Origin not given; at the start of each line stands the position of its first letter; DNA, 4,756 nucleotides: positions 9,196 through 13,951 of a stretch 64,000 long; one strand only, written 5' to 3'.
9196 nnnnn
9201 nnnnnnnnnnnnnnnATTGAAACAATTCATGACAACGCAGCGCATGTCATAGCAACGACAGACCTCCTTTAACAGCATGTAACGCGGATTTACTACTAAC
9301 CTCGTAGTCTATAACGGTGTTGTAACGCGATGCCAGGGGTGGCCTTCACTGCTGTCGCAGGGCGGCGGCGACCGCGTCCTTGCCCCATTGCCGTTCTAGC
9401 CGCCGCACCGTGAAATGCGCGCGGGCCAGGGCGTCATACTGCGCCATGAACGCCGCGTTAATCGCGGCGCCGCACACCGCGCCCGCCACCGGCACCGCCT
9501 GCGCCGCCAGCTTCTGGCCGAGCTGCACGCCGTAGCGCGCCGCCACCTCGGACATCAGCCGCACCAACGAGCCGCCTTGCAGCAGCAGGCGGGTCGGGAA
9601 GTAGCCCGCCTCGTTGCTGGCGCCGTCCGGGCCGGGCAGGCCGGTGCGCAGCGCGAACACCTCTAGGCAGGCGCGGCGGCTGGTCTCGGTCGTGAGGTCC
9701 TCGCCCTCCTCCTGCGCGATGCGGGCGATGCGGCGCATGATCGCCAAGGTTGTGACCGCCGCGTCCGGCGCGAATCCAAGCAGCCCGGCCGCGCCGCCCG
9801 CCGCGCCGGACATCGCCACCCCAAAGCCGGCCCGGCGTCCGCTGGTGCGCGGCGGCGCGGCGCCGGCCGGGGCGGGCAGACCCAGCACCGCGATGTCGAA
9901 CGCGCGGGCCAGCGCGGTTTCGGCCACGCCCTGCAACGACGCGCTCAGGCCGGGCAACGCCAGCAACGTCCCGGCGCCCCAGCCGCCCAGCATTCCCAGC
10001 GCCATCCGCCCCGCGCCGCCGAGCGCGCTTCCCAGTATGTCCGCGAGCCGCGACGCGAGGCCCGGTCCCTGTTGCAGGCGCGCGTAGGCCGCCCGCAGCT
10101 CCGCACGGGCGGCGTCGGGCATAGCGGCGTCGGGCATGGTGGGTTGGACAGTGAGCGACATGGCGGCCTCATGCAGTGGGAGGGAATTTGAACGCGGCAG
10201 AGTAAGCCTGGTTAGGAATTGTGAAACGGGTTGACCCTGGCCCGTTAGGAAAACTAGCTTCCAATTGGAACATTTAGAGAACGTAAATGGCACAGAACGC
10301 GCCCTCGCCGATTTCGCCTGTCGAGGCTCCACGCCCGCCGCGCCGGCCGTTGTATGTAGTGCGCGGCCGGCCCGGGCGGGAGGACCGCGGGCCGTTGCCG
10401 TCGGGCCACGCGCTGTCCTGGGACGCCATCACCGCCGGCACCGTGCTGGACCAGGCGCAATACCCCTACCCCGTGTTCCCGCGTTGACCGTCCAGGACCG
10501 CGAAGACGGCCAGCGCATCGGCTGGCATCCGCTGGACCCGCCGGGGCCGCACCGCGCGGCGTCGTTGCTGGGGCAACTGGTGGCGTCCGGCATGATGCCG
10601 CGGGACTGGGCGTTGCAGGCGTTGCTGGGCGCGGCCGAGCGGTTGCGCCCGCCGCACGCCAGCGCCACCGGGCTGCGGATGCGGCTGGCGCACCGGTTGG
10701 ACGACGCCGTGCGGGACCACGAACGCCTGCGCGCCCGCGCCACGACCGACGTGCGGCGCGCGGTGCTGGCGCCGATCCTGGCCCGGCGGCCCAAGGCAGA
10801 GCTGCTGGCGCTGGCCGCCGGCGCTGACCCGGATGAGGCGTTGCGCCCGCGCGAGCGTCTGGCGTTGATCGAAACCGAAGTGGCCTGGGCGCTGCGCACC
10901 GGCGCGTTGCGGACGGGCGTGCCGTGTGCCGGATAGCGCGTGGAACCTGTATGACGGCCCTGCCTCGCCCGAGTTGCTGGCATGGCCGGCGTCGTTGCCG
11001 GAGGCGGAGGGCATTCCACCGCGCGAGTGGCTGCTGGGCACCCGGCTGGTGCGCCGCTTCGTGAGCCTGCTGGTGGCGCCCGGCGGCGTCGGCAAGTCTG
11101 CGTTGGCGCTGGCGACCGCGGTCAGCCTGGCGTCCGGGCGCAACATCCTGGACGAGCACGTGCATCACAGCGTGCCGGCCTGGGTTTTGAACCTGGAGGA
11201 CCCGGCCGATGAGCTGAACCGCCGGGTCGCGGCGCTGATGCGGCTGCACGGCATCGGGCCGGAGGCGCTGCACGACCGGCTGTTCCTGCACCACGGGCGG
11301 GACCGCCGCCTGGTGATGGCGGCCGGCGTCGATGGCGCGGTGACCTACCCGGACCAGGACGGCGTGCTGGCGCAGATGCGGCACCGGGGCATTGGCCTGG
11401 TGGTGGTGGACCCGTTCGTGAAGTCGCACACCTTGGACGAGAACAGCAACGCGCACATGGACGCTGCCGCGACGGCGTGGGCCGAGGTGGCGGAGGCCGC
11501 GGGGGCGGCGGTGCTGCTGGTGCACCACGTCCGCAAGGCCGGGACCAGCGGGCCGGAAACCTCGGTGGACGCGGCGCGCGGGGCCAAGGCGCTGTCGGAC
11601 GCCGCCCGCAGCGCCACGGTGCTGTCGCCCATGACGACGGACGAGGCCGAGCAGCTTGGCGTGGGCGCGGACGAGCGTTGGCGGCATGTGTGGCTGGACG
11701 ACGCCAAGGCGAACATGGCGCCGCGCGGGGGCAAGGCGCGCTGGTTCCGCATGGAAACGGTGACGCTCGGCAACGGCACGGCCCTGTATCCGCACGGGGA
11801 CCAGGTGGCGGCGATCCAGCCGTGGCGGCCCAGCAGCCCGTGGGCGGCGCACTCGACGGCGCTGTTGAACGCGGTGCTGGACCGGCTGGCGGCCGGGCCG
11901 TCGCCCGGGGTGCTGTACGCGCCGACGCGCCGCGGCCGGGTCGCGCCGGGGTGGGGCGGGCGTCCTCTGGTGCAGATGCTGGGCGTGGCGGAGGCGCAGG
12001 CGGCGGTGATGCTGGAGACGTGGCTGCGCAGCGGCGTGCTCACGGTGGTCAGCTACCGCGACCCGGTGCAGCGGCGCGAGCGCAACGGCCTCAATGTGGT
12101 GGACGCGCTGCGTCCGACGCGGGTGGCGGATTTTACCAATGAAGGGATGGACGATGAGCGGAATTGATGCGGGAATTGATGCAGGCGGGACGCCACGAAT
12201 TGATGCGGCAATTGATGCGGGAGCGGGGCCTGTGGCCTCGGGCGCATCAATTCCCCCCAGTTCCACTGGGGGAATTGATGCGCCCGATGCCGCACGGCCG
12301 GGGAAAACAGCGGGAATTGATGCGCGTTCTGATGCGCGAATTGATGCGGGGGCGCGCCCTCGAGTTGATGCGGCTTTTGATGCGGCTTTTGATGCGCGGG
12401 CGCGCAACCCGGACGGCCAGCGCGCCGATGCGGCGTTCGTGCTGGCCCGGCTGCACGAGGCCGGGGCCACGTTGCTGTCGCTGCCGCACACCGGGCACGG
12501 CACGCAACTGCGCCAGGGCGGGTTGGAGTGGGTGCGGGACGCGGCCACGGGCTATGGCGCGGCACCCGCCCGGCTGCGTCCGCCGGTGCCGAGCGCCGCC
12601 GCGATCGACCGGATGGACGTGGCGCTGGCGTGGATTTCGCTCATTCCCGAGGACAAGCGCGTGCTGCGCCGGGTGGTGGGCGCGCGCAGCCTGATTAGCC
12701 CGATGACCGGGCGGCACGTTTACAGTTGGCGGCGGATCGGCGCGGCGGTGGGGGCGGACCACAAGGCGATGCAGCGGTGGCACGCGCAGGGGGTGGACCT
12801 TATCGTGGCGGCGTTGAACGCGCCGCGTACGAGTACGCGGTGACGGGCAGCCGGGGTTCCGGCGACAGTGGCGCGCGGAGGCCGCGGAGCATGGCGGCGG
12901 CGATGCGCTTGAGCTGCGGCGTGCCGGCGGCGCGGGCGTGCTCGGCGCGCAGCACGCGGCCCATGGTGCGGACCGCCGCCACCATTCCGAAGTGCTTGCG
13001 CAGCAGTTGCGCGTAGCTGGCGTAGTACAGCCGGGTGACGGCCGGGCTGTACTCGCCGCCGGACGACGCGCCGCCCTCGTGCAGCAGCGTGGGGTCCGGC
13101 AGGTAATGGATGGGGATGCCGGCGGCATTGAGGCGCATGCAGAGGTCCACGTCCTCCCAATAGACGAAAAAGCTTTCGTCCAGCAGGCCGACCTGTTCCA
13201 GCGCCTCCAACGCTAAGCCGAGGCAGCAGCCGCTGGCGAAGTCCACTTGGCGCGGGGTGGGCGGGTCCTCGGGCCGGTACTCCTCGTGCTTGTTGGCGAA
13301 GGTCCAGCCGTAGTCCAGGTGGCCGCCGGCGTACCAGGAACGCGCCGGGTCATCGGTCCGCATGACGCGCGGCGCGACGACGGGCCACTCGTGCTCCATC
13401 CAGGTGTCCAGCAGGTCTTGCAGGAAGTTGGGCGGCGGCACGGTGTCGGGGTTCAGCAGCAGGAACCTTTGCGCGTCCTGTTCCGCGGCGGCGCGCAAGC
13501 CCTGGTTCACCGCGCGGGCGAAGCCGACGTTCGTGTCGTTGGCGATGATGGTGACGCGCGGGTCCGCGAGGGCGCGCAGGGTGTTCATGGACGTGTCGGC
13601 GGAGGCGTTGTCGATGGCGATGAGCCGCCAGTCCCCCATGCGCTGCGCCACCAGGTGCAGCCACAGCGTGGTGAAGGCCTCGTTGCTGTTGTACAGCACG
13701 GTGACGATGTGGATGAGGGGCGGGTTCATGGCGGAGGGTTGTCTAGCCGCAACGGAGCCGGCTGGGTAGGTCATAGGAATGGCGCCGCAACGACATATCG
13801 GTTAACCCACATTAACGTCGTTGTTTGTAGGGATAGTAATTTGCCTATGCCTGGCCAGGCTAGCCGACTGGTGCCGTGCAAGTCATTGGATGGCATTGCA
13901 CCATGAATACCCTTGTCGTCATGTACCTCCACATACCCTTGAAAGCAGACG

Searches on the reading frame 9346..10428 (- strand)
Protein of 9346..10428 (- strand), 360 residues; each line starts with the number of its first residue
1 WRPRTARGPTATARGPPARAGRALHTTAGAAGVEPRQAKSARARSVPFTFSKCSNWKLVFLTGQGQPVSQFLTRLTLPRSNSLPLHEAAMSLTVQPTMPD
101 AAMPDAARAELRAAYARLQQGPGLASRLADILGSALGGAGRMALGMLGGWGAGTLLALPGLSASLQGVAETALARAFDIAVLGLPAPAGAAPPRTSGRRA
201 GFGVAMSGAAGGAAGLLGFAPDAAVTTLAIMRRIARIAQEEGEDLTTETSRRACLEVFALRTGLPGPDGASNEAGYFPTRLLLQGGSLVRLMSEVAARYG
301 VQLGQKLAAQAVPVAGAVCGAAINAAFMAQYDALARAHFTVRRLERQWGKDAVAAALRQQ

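Call 52: search_protein_families(library=phrogs, proteins=[window:9346-10428:-], max_evalue=0.00001)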
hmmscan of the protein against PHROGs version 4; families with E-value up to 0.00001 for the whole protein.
window:9346-10428:- (360 aa): 0 families

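Call 76: search_protein_families(library=pfam, proteins=[window:9346-10428:-], max_evalue=0.001)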
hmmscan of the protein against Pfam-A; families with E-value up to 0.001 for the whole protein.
window:9346-10428:- (360 aa): 1 family
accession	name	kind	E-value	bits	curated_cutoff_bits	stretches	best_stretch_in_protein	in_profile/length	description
PF12787.12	EcsC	-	2.8e-18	66.9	30.4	1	205-344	99-240/240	EcsC protein family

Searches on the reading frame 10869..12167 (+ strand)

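Call 23: search_protein_families(library=pfam, proteins=[window:10869-12167:+], max_evalue=0.001)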
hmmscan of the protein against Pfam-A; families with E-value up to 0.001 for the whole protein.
window:10869-12167:+ (432 aa): 1 family
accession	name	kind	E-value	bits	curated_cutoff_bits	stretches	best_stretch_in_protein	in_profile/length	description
PF13481.12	AAA_25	-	1.6e-38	132.7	27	1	35-225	6-194/195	AAA domain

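Call 52: search_protein_families(library=phrogs, proteins=[window:10869-12167:+], max_evalue=0.00001)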
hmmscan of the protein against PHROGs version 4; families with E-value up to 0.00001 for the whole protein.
window:10869-12167:+ (432 aa): 6 families
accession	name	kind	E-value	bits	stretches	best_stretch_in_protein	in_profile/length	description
phrog_25693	-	unknown function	3.8e-50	171.7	1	45-416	32-399/405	-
phrog_906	-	DNA, RNA and nucleotide metabolism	2e-35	123.8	1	43-290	507-733/872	DNA polymerase/primase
phrog_3123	-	unknown function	8.4e-16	58.6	1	51-262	329-546/583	-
phrog_239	-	DNA, RNA and nucleotide metabolism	1.6e-13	51.5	1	48-253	344-554/801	DNA primase/helicase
phrog_2597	-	DNA, RNA and nucleotide metabolism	4.7e-10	39.6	1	66-243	370-535/747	DNA primase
phrog_3228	-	DNA, RNA and nucleotide metabolism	6.4e-06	25.8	1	187-265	494-567/766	replicative helicase-primase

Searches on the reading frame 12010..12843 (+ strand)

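Call 76: search_protein_families(library=pfam, proteins=[window:12010-12843:+], max_evalue=0.001)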
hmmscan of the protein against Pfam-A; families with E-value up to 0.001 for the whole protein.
window:12010-12843:+ (277 aa): 1 family
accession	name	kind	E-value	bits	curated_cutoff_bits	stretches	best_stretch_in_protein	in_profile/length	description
PF19889.5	DUF6362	-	1.5e-09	38.5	31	1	174-263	18-96/98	Domain of unknown function (DUF6362)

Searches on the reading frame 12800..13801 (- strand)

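Call 23: search_protein_families(library=pfam, proteins=[window:12800-13801:-], max_evalue=0.001)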
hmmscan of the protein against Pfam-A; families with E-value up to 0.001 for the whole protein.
window:12800-13801:- (333 aa): 3 families
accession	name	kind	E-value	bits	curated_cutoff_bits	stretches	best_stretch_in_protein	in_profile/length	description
PF00535.33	Glycos_transf_2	-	8e-18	65.4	23.3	1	32-202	2-165/168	Glycosyl transferase family 2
PF13632.12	Glyco_trans_2_3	-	1.1e-10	42.1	27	1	114-277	3-147/198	Glycosyl transferase family group 2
PF13641.12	Glyco_tranf_2_3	-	2.4e-09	38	27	1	55-244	28-214/230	Glycosyltransferase like family 2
